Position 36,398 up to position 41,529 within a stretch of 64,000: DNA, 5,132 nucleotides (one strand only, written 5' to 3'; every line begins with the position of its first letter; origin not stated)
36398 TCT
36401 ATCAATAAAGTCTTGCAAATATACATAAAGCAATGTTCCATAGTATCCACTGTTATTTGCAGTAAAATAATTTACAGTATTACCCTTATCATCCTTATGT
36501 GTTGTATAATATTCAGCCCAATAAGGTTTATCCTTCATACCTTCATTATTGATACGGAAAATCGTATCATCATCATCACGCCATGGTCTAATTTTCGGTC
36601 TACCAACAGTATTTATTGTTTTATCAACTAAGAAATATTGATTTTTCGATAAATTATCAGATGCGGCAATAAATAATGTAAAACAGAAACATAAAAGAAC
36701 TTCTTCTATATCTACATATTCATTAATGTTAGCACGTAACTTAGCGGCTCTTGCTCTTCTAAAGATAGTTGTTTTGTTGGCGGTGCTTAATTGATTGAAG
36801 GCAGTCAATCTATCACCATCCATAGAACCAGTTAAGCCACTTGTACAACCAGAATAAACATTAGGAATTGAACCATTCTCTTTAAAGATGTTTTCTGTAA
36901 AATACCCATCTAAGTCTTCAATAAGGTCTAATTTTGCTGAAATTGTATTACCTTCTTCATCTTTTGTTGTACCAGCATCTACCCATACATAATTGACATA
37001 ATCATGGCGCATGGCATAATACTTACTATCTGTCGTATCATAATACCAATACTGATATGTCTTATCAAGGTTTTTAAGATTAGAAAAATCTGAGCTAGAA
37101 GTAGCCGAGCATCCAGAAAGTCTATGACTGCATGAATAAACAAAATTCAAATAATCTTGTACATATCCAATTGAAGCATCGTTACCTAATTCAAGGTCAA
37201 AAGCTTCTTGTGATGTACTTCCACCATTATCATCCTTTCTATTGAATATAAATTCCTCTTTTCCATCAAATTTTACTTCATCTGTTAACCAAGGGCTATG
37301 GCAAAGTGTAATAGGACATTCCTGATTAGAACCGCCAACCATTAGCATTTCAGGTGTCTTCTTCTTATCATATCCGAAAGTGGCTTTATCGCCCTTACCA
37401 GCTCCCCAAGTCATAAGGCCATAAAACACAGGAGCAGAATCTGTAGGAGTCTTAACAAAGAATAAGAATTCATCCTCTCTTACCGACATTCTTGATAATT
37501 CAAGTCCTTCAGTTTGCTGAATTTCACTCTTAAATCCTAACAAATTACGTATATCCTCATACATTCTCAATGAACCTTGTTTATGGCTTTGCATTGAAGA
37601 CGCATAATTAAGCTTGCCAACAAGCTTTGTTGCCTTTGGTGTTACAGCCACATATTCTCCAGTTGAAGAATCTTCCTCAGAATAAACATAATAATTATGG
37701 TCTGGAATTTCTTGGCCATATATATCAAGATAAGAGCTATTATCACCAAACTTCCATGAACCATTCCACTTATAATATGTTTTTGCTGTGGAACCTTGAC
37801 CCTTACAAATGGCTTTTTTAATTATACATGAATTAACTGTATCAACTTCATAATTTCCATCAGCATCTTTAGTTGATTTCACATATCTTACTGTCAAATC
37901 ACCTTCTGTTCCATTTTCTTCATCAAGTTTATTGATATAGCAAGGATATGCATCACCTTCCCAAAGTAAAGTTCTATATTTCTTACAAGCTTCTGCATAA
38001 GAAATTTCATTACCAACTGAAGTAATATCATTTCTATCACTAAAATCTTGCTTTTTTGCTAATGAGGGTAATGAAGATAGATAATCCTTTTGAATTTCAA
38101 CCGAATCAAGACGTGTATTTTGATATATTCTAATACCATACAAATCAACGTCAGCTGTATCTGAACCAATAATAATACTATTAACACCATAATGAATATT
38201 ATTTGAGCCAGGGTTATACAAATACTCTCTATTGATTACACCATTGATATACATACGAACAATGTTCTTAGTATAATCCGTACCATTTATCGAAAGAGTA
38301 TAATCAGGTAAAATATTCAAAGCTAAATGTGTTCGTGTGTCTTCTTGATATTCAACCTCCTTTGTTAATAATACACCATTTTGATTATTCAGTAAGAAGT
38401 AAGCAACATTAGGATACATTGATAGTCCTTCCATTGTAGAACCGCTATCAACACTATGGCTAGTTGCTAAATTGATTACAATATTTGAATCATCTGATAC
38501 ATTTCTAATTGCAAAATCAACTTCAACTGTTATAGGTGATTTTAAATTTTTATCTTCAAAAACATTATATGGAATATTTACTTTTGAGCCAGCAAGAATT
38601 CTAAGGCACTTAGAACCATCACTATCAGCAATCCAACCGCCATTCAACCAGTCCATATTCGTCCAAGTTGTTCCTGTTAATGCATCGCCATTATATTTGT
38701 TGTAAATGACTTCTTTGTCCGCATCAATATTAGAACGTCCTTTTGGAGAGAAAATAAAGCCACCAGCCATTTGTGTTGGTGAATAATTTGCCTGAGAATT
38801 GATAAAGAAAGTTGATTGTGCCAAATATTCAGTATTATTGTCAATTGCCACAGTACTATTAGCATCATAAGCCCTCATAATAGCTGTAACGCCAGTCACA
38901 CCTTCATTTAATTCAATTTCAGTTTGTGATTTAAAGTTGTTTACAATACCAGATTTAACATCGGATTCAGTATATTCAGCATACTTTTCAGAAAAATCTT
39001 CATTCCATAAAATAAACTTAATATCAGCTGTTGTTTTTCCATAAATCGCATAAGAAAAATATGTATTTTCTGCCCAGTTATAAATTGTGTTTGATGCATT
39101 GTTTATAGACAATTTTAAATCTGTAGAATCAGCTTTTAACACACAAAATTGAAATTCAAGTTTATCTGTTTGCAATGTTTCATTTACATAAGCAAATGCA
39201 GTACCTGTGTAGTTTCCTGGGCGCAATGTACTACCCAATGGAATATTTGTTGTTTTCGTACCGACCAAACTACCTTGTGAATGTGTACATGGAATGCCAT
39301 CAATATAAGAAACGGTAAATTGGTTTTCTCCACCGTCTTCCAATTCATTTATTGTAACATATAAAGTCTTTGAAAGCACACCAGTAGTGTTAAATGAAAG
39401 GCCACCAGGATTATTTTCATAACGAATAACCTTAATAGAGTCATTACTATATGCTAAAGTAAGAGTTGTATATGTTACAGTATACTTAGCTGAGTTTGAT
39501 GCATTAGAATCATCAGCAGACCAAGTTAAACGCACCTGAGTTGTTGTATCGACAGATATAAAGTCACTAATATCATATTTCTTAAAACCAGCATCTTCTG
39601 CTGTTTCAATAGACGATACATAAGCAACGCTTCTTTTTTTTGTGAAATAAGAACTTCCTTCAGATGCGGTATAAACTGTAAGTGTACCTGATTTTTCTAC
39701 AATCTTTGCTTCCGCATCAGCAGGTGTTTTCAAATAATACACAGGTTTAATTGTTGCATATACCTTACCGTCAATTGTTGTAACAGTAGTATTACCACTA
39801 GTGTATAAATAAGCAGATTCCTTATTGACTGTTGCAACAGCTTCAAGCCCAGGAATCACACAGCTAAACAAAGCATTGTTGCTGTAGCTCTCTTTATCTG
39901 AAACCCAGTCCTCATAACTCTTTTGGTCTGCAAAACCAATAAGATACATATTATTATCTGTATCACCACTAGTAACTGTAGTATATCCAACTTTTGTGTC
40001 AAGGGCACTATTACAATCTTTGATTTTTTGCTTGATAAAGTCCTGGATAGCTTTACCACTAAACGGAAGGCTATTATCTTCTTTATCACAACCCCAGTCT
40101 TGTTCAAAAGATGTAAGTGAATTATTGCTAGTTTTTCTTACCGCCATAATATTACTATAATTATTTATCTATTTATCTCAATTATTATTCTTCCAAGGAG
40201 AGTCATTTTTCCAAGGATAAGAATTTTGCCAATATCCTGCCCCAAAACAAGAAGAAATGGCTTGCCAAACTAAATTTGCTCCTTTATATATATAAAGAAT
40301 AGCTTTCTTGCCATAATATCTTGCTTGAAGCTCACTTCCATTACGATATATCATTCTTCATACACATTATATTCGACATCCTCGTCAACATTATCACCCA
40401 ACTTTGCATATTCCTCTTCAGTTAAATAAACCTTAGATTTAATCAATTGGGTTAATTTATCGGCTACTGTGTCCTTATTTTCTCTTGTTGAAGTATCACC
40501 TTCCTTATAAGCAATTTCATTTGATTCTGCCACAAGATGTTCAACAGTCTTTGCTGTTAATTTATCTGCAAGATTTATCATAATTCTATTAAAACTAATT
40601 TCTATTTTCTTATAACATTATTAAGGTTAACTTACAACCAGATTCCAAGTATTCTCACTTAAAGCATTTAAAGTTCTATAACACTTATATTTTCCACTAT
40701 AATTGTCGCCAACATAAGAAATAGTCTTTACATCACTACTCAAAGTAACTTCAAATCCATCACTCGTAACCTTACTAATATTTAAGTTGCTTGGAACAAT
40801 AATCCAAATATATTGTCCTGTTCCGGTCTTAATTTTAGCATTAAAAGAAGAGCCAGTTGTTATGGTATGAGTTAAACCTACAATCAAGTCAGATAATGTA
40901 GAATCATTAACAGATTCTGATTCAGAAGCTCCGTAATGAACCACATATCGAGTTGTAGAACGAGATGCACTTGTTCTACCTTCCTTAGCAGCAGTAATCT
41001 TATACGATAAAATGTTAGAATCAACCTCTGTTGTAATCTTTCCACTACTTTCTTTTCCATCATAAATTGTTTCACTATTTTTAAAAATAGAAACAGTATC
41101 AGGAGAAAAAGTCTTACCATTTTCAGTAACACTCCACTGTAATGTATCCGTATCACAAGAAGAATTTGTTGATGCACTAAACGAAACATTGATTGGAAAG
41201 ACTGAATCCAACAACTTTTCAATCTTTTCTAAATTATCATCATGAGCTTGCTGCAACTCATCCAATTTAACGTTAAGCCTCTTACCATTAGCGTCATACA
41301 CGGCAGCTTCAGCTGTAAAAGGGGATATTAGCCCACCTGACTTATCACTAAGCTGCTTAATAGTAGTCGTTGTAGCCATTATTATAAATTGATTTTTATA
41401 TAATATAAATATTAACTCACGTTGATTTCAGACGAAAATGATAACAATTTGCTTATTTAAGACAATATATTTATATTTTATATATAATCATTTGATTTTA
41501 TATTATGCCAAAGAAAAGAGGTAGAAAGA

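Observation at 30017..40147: Complete diversity-generating retroelement (target – VR – avd-like – TR – RT) in a phage structural region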

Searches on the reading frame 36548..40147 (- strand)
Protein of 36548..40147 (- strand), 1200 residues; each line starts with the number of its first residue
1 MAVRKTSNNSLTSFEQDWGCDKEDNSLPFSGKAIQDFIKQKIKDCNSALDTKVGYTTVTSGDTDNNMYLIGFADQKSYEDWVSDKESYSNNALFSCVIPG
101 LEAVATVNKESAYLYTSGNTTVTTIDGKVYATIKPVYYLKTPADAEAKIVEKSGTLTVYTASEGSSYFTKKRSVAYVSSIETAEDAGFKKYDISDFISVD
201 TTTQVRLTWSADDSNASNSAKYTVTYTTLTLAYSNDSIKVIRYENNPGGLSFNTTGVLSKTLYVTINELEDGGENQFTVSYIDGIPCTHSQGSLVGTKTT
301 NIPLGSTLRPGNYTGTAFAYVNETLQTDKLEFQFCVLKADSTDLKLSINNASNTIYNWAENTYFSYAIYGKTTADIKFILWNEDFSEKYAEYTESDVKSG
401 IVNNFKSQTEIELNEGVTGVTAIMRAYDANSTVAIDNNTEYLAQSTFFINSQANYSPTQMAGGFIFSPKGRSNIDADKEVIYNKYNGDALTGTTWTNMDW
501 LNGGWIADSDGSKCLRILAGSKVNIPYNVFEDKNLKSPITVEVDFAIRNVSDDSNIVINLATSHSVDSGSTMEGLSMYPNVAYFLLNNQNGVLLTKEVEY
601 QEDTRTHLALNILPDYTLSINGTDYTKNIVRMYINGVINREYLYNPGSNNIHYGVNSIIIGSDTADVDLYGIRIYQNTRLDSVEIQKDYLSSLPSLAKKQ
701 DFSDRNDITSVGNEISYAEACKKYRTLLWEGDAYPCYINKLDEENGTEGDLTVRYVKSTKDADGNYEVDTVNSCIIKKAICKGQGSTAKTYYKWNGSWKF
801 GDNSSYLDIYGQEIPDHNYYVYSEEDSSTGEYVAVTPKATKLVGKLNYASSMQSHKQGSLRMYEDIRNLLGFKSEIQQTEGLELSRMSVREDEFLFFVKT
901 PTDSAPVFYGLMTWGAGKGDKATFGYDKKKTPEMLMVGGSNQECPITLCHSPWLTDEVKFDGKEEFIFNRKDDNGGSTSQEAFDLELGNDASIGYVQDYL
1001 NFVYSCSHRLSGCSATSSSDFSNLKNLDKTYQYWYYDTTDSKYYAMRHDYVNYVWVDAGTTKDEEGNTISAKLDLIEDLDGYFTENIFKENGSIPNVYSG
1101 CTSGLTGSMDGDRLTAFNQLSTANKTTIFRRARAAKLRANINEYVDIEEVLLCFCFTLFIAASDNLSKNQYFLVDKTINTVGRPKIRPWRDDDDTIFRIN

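Call 54: search_dna_similar(query=window:36548-40147:-, collection=phages, mode=protein, max_rows=15)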
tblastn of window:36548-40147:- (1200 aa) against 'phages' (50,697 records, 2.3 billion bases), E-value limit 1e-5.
Records with a match: 6; places in all: 6; records where one place covers at least 80% of the query: 1.
Best place of each record, by identity: <60% 6.
By first word of the organism name: Bacteriophage 4; Bacteroides 1; phage 1.
By host as written in the record: - 5; Bacteroides salyersiae BG8 1.
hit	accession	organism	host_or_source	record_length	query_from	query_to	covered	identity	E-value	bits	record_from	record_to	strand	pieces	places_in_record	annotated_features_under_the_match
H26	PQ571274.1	Bacteroides phage BS-TP1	Bacteroides salyersiae BG8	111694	1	1196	100%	26.9%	2e-82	303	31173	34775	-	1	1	hypothetical protein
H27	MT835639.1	Bacteriophage sp.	human fecal samples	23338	256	1197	79%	29.8%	2e-64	247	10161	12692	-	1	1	record has no annotation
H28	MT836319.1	Bacteriophage sp.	human fecal samples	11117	324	1200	73%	26.0%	2e-55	218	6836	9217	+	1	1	record has no annotation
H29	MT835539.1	Bacteriophage sp.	human fecal samples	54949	539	1059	43%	27.7%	1e-28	131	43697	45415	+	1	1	record has no annotation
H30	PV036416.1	phage NatCom_3357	human feces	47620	466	737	23%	25.3%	2e-8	65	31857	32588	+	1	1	hypothetical protein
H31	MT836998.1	Bacteriophage sp.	human fecal samples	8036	466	708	20%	27.1%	3e-6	58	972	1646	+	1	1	record has no annotation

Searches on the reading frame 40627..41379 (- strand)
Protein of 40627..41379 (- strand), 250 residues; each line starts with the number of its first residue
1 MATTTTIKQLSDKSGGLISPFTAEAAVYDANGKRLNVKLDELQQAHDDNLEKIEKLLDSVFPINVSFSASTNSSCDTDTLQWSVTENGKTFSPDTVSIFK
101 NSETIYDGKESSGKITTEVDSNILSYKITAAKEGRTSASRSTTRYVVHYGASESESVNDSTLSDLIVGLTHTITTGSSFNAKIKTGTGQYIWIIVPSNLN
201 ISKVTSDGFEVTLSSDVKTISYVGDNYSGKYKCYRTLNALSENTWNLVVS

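Call 6: search_protein_families(library=pfam, proteins=[window:40627-41379:-], max_evalue=0.01)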
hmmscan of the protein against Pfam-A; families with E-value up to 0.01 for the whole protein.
window:40627-41379:- (250 aa): 0 families

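Call 10: search_protein_families(library=phrogs, proteins=[window:40627-41379:-], max_evalue=0.001)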
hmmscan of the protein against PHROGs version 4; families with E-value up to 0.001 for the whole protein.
window:40627-41379:- (250 aa): 0 families

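Call 25: find_encoding_contigs(protein=window:40627-41379:-, flank=10000, max_places=10)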
Protein window:40627-41379:- (250 aa): 4 contigs read that carry it; 3 places shown.
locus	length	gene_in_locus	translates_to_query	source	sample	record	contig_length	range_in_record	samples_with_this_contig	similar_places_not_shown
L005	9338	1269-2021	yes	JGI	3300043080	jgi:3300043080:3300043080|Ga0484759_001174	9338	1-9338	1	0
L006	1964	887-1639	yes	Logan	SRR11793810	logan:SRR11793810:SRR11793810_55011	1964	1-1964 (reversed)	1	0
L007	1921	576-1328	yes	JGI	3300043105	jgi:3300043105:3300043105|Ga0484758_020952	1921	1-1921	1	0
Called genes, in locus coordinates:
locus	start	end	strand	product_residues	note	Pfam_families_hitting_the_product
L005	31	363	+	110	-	-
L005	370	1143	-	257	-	-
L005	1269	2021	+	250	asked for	-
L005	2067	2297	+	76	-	-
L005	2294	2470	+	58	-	-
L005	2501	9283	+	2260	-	PF07603:Lcl_C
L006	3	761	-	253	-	?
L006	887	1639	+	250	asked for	-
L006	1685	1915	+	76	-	-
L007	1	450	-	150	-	?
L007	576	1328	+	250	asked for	-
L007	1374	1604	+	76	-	-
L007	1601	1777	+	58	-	-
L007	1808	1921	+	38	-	?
